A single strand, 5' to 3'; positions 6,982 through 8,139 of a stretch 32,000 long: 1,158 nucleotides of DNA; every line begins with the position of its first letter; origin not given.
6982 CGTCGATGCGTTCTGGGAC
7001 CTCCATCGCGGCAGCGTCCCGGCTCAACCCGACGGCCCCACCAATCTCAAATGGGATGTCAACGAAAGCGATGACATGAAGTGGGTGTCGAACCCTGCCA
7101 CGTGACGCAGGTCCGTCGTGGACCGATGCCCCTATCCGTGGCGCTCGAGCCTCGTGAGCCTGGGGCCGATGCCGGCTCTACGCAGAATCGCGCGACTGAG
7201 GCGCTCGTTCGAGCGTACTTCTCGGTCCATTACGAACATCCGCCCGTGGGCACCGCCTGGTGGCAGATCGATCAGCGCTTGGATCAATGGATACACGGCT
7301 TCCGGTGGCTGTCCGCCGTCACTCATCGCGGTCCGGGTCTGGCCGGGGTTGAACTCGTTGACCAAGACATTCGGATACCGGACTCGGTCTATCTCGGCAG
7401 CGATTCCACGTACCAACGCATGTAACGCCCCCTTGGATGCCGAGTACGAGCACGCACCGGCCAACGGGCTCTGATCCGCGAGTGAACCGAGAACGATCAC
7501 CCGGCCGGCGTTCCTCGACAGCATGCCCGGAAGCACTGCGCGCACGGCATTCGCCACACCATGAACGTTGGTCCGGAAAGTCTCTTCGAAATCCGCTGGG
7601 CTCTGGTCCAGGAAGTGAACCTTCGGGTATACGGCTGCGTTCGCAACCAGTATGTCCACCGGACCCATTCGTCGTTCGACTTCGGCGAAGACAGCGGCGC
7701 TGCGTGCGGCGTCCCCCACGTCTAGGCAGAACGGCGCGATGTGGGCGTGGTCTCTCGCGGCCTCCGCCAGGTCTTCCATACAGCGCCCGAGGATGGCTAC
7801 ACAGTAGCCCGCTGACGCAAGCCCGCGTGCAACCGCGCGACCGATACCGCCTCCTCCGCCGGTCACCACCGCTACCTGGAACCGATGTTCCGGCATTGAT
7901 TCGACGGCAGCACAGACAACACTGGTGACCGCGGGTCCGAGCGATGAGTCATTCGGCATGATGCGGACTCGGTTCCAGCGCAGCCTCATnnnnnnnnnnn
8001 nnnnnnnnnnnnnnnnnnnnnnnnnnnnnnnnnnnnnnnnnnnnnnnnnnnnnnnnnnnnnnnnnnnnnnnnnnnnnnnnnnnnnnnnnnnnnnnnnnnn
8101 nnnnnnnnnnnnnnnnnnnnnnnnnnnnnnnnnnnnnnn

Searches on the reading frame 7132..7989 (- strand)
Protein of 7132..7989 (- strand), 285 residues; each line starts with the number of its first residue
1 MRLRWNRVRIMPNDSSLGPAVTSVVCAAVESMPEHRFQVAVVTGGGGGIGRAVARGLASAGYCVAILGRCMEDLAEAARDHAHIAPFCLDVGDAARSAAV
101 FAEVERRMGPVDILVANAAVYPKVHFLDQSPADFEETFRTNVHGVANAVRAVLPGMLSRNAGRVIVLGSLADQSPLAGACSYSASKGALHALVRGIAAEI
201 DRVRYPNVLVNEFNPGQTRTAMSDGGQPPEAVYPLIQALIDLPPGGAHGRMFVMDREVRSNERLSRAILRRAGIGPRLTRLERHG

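Call 3: search_protein_families(library=pfam, proteins=[window:7132-7989:-])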
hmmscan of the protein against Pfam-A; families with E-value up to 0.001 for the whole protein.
window:7132-7989:- (285 aa): 5 families
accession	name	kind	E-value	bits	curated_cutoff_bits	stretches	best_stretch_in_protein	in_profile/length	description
PF00106.31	adh_short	-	6.9e-46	156.6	26.6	1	38-224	1-188/195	short chain dehydrogenase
PF13561.12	adh_short_C2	-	1.7e-30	106.8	27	1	48-232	7-190/236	Enoyl-(Acyl carrier protein) reductase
PF08659.16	KR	-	3.9e-13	50.2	22.6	1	41-195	4-162/180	KR domain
PF01370.27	Epimerase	-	1.9e-06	27.9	20.9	1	41-200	2-160/240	NAD dependent epimerase/dehydratase family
PF03853.21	YjeF_N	-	0.00099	19.6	24.9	0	18-86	9-78/169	YjeF-related protein N-terminus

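Call 6: search_protein_families(library=ncbifam, proteins=[window:7132-7989:-])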
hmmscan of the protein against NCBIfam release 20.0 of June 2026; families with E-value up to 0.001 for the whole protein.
window:7132-7989:- (285 aa): 215 families (the best 25 are shown)
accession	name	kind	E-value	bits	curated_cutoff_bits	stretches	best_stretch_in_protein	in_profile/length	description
NF005878.0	PRK07825.1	subfamily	5.6e-36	124.3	287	1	38-226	10-195/278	short chain dehydrogenase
NF005806.0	PRK07666.1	equivalog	1.9e-32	112.5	286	1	38-223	8-194/239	3-ketoacyl-ACP reductase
NF009466.0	PRK12826.1-2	subfamily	2.8e-32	112.1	222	1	38-224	4-193/248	3-oxoacyl-ACP reductase FabG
NF005559.1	PRK07231.1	subfamily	1.2e-30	106.8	215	1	38-223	5-191/249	glucose 1-dehydrogenase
NF004791.0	PRK06138.1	equivalog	1.3e-30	106.5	312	1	38-222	6-190/252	SDR family oxidoreductase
NF009468.0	PRK12826.1-4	equivalog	1e-29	104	318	1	37-223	7-196/256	SDR family oxidoreductase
NF004202.0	PRK05653.2-2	equivalog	1.3e-29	103.6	333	1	39-221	9-193/259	3-oxoacyl-ACP reductase FabG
NF004526.0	PRK05872.1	subfamily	2.2e-29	102.5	276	1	36-201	9-176/297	short-chain dehydrogenase/reductase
NF009464.0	PRK12824.1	subfamily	2.4e-29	102.7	269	1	38-224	3-191/245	3-oxoacyl-ACP reductase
TIGR04316.1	dhbA_paeA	equivalog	2.9e-29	102.4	300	1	40-223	1-185/250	2,3-dihydro-2,3-dihydroxybenzoate dehydrogenase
NF005067.0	PRK06484.1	equivalog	3.3e-29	101.8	713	1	32-220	268-453/524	short chain dehydrogenase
NF004198.0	PRK05653.1-3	equivalog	8.2e-29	100.8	296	1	33-225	3-196/248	3-oxoacyl-ACP reductase FabG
NF052558.1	MBtsdlDhBudC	equivalog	1.2e-28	100.4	270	1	38-230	4-194/250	meso-2,3-butanediol dehydrogenase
NF004824.0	PRK06180.1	subfamily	1.5e-28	99.8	298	1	38-222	5-187/279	oxidoreductase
TIGR01829.1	AcAcCoA_reduct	subfamily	3e-28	99.1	302.1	1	38-223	1-188/242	acetoacetyl-CoA reductase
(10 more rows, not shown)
